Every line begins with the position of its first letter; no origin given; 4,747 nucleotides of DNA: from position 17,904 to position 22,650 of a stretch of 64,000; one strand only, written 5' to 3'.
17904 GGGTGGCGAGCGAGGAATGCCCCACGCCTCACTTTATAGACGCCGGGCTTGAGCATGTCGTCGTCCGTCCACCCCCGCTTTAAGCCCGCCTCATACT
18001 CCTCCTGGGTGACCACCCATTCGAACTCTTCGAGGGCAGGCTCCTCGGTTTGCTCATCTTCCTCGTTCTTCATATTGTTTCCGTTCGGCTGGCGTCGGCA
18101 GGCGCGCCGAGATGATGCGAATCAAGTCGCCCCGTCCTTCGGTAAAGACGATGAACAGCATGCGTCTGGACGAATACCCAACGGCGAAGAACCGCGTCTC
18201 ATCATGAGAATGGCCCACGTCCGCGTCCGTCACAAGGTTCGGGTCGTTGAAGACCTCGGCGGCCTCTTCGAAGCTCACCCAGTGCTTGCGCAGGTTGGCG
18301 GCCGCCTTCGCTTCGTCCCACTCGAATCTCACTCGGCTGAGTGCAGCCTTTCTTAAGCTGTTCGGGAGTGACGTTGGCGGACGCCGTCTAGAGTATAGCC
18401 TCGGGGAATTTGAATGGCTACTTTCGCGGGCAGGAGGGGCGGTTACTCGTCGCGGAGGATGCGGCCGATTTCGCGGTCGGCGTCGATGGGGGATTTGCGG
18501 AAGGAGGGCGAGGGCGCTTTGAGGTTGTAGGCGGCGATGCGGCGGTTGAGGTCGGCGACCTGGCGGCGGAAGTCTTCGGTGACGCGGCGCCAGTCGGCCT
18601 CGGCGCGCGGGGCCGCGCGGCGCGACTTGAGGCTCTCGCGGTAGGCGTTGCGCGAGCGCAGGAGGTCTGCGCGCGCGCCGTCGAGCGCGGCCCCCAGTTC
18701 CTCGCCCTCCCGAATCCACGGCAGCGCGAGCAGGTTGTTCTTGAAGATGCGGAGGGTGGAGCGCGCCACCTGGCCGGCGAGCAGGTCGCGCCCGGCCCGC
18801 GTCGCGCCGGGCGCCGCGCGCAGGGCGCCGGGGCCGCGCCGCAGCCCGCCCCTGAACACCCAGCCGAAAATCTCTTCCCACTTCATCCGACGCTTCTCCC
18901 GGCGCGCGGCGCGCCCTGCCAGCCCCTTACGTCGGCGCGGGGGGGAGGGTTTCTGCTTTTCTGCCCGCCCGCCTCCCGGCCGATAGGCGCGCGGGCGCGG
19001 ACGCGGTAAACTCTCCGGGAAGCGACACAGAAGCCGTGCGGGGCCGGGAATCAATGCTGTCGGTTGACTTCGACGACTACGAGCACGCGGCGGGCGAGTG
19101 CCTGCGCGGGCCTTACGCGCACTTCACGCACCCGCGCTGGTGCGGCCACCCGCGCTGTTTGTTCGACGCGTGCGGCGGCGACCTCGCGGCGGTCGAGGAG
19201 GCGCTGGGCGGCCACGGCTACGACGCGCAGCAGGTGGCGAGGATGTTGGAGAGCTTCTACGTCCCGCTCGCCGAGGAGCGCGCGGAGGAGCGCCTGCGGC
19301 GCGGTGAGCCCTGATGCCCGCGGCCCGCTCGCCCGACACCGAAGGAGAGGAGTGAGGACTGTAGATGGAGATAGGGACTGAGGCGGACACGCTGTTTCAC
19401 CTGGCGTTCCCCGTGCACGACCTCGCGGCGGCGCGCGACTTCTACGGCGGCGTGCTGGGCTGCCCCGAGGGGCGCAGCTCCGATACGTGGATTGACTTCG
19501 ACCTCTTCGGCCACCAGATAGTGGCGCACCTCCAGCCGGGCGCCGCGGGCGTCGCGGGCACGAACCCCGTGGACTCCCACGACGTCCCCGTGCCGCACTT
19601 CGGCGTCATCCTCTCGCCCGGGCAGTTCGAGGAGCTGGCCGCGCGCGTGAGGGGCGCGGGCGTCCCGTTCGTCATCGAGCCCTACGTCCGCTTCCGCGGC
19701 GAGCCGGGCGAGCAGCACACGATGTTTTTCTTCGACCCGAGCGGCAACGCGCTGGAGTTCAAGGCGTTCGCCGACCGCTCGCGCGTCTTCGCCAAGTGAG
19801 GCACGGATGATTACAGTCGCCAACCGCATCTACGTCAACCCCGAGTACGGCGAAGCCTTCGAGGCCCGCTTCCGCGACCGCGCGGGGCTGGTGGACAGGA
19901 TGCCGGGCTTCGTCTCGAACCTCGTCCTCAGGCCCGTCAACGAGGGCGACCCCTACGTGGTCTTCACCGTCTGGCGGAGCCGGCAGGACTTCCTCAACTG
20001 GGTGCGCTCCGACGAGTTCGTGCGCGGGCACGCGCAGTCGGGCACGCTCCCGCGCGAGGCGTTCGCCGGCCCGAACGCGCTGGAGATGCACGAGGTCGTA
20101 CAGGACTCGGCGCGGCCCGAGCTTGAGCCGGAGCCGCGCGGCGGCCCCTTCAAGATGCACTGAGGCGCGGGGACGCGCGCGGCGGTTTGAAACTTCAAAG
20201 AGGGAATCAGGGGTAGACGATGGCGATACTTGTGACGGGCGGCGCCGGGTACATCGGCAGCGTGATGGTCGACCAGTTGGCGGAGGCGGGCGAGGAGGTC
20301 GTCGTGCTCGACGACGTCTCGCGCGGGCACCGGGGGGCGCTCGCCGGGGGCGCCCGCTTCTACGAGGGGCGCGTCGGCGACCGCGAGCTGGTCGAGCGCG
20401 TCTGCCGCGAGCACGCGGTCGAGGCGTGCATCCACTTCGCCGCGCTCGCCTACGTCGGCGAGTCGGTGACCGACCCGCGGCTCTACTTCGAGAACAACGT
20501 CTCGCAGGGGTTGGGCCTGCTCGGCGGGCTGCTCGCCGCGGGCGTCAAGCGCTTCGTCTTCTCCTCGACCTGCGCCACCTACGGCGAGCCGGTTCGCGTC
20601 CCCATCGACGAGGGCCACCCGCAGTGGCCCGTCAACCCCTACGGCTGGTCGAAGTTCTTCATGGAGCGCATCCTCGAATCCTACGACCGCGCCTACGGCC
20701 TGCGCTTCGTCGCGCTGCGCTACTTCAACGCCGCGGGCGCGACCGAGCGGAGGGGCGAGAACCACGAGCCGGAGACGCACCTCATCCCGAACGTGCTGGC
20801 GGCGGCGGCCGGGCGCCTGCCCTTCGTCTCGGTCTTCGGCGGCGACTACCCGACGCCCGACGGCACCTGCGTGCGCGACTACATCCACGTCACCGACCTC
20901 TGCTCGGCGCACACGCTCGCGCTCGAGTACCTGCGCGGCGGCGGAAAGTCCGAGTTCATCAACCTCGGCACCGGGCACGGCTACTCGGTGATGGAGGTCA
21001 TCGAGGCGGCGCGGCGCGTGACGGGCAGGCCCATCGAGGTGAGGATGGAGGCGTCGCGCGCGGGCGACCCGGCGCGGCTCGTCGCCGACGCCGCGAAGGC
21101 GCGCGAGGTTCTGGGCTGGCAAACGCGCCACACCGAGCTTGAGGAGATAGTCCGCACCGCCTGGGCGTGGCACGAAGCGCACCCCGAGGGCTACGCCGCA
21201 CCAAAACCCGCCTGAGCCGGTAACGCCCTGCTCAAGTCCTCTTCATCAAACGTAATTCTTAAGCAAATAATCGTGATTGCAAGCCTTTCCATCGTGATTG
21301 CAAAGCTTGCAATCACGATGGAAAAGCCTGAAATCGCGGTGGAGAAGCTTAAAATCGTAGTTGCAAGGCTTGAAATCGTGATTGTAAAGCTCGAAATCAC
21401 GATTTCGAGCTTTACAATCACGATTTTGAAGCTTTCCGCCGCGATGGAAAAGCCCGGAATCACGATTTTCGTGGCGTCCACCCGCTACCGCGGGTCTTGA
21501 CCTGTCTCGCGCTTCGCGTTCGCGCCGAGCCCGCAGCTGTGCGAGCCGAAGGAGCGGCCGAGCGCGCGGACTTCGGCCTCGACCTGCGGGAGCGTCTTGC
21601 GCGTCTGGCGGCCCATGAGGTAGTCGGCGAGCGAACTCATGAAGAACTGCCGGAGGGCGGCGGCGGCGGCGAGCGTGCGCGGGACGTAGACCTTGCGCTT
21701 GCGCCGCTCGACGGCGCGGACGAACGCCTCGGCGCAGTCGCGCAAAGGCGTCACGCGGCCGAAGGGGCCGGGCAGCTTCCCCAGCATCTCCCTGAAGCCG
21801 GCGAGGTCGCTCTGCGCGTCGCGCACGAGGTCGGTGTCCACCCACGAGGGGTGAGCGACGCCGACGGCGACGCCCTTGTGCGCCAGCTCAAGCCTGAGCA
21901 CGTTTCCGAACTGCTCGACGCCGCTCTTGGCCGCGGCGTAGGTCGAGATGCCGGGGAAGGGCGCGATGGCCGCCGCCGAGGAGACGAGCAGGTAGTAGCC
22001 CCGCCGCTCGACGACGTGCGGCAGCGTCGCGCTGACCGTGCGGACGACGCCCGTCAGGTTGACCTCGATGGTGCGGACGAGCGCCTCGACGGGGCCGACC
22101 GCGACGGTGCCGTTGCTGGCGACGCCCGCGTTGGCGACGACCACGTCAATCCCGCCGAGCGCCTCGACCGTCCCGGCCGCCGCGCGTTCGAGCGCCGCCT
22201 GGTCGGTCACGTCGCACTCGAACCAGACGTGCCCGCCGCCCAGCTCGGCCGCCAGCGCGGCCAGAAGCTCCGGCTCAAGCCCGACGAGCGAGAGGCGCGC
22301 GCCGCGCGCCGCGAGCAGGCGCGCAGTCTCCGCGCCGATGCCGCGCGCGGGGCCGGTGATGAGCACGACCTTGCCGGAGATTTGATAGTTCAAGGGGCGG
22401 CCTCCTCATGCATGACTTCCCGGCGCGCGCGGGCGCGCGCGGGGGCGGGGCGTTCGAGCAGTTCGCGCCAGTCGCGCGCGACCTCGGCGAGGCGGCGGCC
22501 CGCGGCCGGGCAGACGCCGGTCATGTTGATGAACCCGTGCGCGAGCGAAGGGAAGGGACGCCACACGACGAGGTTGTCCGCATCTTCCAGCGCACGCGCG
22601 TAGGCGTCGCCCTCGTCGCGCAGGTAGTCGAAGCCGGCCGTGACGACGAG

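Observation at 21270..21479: Ten exactly phased 21-bp repeats with nested palindromes forming a low-GC island between galE and an SDR gene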

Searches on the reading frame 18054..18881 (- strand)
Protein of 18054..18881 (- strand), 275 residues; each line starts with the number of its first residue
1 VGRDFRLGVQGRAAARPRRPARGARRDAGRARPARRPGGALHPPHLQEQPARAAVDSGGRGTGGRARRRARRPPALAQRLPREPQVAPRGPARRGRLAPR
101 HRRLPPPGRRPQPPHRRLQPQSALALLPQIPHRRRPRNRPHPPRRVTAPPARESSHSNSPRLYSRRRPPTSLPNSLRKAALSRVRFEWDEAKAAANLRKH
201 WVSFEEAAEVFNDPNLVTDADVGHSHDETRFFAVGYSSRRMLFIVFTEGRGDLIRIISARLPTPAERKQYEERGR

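Call 8: search_protein_families(library=pfam, proteins=[window:18054-18881:-], max_evalue=0.01)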
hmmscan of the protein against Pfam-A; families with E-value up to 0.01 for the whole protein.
window:18054-18881:- (275 aa): 1 family
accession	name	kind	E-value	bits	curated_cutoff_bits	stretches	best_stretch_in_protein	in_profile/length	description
PF04365.19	BrnT_toxin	-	1.8e-24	86.2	34.5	1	188-266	1-77/77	Ribonuclease toxin, BrnT, of type II toxin-antitoxin system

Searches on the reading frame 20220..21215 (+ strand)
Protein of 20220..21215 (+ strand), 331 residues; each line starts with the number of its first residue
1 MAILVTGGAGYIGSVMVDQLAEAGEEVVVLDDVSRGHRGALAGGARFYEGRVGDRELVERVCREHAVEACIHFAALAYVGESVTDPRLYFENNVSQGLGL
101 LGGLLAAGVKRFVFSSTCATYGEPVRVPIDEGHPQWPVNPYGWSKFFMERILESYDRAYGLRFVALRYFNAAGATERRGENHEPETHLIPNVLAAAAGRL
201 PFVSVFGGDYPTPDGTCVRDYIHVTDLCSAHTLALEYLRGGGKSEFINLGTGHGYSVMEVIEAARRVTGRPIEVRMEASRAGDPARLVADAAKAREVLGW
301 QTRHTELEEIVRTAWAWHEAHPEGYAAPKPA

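Call 8: search_protein_families(library=pfam, proteins=[window:20220-21215:+], max_evalue=0.01)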
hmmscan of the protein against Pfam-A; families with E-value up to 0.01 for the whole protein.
window:20220-21215:+ (331 aa): 8 families
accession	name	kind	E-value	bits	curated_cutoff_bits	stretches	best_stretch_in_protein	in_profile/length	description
PF01370.27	Epimerase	-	1.5e-55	188.6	20.9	1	3-250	1-240/240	NAD dependent epimerase/dehydratase family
PF16363.11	GDP_Man_Dehyd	-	8.6e-50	170.5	27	1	4-312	1-330/332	GDP-mannose 4,6 dehydratase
PF02719.21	Polysacc_synt_2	-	6.1e-10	39.2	20.2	1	3-173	1-173/293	Polysaccharide biosynthesis protein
PF01073.25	3Beta_HSD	-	1.6e-09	37.7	22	1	4-141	1-141/280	3-beta hydroxysteroid dehydrogenase/isomerase family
PF04321.23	RmlD_sub_bind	-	6.7e-08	32.4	27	1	1-162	1-147/287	RmlD substrate binding domain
PF05368.20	NmrA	-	1.6e-07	31.6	27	1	3-118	5-108/298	NmrA-like family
PF13460.12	NAD_binding_10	-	0.00066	20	27.2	1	7-154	1-133/184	NAD(P)H-binding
PF07993.18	NAD_binding_4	-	0.00068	19.3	20.1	0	134-170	170-206/258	Male sterility protein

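Call 10: find_encoding_contigs(protein=window:20220-21215:+, flank=3000, max_places=6)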
Protein window:20220-21215:+ (331 aa): 2 contigs read that carry it; 1 place shown.
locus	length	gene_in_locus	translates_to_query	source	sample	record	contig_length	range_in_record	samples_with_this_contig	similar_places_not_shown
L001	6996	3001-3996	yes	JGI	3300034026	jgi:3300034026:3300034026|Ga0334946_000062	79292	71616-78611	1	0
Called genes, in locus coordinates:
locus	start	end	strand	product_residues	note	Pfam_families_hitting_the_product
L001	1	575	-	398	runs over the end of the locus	PF00266:Aminotran_5, PF22580:KYNU_C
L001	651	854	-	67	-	-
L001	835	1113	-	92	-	PF04365:BrnT_toxin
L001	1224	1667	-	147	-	-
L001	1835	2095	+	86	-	-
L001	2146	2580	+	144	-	PF00903:Glyoxalase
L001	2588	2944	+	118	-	PF03992:ABM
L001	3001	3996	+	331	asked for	PF01073:3Beta_HSD, PF01370:Epimerase, PF02719:Polysacc_synt_2, PF04321:RmlD_sub_bind, PF05368:NmrA (weak), PF16363:GDP_Man_Dehyd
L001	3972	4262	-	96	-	-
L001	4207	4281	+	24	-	-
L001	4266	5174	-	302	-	PF00106:adh_short, PF08659:KR, PF13561:adh_short_C2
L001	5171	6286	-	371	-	PF00135:COesterase (weak), PF20434:BD-FAE, PF07859:Abhydrolase_3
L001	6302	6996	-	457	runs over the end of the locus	?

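Call 49: find_related_loci(query=A2, collection=metagenome_contigs, flank=3500)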
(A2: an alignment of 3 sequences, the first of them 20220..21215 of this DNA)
Query A2 (331 aa) in metagenome_contigs; peptide patterns used: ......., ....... (x = any residue, [..] = any of these).
239 stretches matched a pattern; 52 encode a relative of the query (tblastn E <= 1e-3); 52 distinct loci.
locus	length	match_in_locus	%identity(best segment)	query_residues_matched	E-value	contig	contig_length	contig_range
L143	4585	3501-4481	88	1-327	0e+0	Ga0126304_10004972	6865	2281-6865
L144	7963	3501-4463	71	1-321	5e-159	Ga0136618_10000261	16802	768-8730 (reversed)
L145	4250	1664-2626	70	1-321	5e-163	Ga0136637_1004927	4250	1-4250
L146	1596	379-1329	73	1-317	7e-168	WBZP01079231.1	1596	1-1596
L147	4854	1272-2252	68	1-327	4e-154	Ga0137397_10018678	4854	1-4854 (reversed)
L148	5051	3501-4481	67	1-327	2e-152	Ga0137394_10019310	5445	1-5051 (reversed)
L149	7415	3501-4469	68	3-325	3e-150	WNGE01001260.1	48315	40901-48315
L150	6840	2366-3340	66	1-325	5e-148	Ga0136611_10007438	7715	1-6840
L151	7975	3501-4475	68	1-325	1e-147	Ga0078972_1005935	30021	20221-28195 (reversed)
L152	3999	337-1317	68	1-327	2e-149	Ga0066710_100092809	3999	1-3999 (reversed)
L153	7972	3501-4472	64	1-325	3e-145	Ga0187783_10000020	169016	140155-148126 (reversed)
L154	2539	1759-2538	84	1-261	7e-153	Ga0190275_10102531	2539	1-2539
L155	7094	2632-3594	67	1-321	2e-143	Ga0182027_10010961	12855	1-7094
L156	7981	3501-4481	64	1-327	8e-144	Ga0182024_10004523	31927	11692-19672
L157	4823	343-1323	64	1-327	6e-145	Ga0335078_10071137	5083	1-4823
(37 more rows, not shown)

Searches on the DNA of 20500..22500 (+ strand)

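Call 9: search_rna_families(source=window, start=20500, end=22500, threshold=evalue, max_evalue=1)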
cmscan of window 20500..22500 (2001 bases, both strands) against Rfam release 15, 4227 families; matches with E-value up to 1: 21.
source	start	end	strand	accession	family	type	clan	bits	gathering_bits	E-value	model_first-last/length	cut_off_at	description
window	21276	21335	-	RF03394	mir-2574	Gene; miRNA;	-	36.3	90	1.5e-05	1-68/68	no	mir-2574 microRNA precursor family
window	21256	21351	-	RF03798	MIR4227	Gene; miRNA;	-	32.4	100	0.0004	1-122/122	no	MIR4227 microRNA precursor family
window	21275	21334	+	RF03394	mir-2574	Gene; miRNA;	-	32.2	90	0.00023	1-68/68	no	mir-2574 microRNA precursor family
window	21271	21340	-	RF04095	MIR9746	Gene; miRNA;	-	31.9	79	0.00082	1-110/110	no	MIR9746 microRNA precursor family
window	21272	21338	-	RF03641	mir-991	Gene; miRNA;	-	31.4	100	0.00061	1-88/88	no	mir-991 microRNA precursor family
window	21354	21445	+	RF04099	MIR837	Gene; miRNA;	-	29.8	117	0.002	1-122/122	no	MIR837 microRNA precursor family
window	21285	21325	-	RF03932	mir-1597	Gene; miRNA;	-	28.2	93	0.0093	1-73/73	no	mir-1597 microRNA precursor family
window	21268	21342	+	RF04117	MIR5200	Gene; miRNA;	-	27.1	70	0.012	1-92/92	no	MIR5200 microRNA precursor family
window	21374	21425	-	RF00955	mir-1829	Gene; miRNA;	-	27.1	60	0.014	1-58/58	no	mir-1829 microRNA precursor family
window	21374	21425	+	RF00955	mir-1829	Gene; miRNA;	-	27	60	0.015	1-58/58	no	mir-1829 microRNA precursor family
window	21272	21338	+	RF04134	MIR7504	Gene; miRNA;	-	25.8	83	0.1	1-124/124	no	MIR7504 microRNA precursor family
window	21271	21339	-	RF00246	mir-135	Gene; miRNA;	-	25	59.2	0.023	1-88/88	no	mir-135 microRNA precursor family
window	21271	21339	-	RF02254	mir-35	Gene; miRNA;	CL00088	24.3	70.2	0.11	1-72/72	no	mir-35 microRNA precursor family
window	21366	21432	-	RF03813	MIR8041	Gene; miRNA;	-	24.1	80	0.072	1-71/71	no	MIR8041 microRNA precursor family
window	21380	21419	-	RF04089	mir-753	Gene; miRNA;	-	23.5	62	0.098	1-62/62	no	mir-753 microRNA precursor family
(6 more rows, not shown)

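Call 46: search_dna_similar(query=window:21240-21500:+, collection=plasmids, mode=distant, max_evalue=0.001)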
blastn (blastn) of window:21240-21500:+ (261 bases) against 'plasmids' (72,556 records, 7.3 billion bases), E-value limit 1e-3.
No match.

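Call 47: search_dna_similar(query=window:21240-21500:+, collection=phages, mode=distant, max_evalue=0.001)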
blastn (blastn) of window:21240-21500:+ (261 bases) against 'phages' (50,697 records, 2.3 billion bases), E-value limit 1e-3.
No match.
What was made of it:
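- On Iteron / partition centromere (parC, sopC type): No plasmid or phage match (calls 46, 47).
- blastn finds nothing in 72,556 plasmids or 50,697 phages (calls 46, 47).
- Tried and rejected: Plasmids and phages. blastn in distant mode found nothing (calls 46, 47).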

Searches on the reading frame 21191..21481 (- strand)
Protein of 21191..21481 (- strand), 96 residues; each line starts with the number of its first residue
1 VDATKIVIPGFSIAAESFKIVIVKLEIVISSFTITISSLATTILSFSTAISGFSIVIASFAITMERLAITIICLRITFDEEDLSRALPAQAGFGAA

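Call 8: search_protein_families(library=pfam, proteins=[window:21191-21481:-], max_evalue=0.01)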
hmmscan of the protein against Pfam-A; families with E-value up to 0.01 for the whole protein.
window:21191-21481:- (96 aa): 0 families
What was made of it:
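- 21191..21481 (-): 96-aa ORF called as a gene by JGI and NCBI. Judged non-coding. No Pfam match (call 8).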

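Call 45: find_homologous_proteins(query=window:21191-21481:-, max_evalue=0.01)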
Query window:21191-21481:-: 8 candidates shared short words with the query, none scored E <= 0.01.
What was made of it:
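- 21191..21481 (-): No homologues (call 45).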

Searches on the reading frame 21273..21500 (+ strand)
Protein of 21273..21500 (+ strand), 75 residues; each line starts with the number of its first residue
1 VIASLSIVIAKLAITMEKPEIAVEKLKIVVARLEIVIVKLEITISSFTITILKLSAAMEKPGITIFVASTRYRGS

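Call 8: search_protein_families(library=pfam, proteins=[window:21273-21500:+], max_evalue=0.01)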
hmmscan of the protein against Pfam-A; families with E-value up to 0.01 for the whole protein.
window:21273-21500:+ (75 aa): 0 families

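Call 11: list_cluster_members(proteins=[window:21273-21500:+, window:21191-21481:-, window:20220-21215:+, window:21485-22393:-])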
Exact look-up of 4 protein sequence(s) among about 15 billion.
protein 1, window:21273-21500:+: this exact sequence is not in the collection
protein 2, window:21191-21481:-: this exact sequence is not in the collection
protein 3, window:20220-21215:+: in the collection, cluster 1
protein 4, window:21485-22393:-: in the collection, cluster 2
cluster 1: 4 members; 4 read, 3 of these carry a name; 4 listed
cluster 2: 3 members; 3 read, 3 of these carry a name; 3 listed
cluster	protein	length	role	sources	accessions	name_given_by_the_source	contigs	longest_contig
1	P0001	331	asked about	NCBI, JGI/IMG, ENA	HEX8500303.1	MAG TPA: UDP-glucose 4-epimerase GalE [Pyrinomonadaceae bacterium] | UDP-glucose 4-epimerase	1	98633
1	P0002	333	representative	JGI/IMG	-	UDP-glucose 4-epimerase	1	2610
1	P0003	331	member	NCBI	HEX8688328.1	MAG TPA: UDP-glucose 4-epimerase GalE [Pyrinomonadaceae bacterium]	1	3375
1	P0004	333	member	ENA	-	-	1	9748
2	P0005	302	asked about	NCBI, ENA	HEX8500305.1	MAG TPA: SDR family oxidoreductase [Pyrinomonadaceae bacterium]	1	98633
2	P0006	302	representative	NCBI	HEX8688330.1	MAG TPA: SDR family oxidoreductase [Pyrinomonadaceae bacterium]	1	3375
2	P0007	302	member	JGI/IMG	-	hypothetical protein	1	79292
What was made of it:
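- Tried and rejected: The exact sequences are not in the protein collection (call 11).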

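Call 12: find_encoding_contigs(protein=P0004, flank=5000)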
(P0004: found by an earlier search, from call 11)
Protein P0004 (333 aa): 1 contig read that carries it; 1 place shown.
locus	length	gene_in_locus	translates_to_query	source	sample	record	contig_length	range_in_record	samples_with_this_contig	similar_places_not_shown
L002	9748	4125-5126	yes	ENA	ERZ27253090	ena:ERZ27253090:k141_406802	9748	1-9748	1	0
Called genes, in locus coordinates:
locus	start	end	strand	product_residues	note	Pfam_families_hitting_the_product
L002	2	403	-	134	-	?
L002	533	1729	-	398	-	PF00266:Aminotran_5, PF22580:KYNU_C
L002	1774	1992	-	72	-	-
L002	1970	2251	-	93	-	PF04365:BrnT_toxin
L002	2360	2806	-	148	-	-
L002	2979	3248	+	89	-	-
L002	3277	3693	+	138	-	PF00903:Glyoxalase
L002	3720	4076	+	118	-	PF03992:ABM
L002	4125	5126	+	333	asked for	PF01073:3Beta_HSD, PF01370:Epimerase, PF02719:Polysacc_synt_2, PF04321:RmlD_sub_bind, PF05368:NmrA (faint), PF16363:GDP_Man_Dehyd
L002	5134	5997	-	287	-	PF02678:Pirin, PF05726:Pirin_C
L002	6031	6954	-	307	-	PF00106:adh_short, PF08659:KR, PF13561:adh_short_C2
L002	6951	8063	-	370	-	PF00135:COesterase, PF20434:BD-FAE, PF07859:Abhydrolase_3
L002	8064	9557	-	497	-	PF00743:FMO-like, PF01266:DAO (faint), PF07992:Pyr_redox_2, PF13450:NAD_binding_8, PF13738:Pyr_redox_3, PF13434:Lys_Orn_oxgnase (weak)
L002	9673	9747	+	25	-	?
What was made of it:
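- No rep, par or other mobile-element genes lie within the syntenic block (calls 8, 10, 12).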

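Call 13: find_encoding_contigs(protein=P0006, flank=5000)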
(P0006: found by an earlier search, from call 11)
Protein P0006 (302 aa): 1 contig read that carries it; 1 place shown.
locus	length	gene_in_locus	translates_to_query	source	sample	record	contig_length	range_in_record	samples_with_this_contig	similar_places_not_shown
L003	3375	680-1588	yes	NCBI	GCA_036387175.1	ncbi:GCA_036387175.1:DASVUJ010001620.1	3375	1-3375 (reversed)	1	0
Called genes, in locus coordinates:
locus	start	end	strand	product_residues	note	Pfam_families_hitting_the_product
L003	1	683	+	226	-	PF07859:Abhydrolase_3, PF20434:BD-FAE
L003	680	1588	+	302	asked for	PF00106:adh_short, PF08659:KR, PF13561:adh_short_C2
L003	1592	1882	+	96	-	-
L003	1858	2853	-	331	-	PF01073:3Beta_HSD, PF01370:Epimerase, PF02719:Polysacc_synt_2, PF04321:RmlD_sub_bind, PF05368:NmrA (weak), PF16363:GDP_Man_Dehyd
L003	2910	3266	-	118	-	PF03992:ABM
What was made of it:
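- JGI and NCBI call the 96-aa ORF as a gene (calls 10, 13).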

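Call 14: find_encoding_contigs(protein=P0002, flank=5000)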
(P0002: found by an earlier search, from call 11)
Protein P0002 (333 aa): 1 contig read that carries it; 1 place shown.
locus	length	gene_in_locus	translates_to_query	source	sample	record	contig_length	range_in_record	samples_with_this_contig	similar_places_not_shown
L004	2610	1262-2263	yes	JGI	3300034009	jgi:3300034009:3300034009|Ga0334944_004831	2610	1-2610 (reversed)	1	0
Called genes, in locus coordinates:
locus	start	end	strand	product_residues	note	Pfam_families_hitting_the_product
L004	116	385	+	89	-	-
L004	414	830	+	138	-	PF00903:Glyoxalase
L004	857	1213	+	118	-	PF03992:ABM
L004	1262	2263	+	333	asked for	PF01073:3Beta_HSD, PF01370:Epimerase, PF02719:Polysacc_synt_2, PF04321:RmlD_sub_bind, PF16363:GDP_Man_Dehyd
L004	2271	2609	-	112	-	?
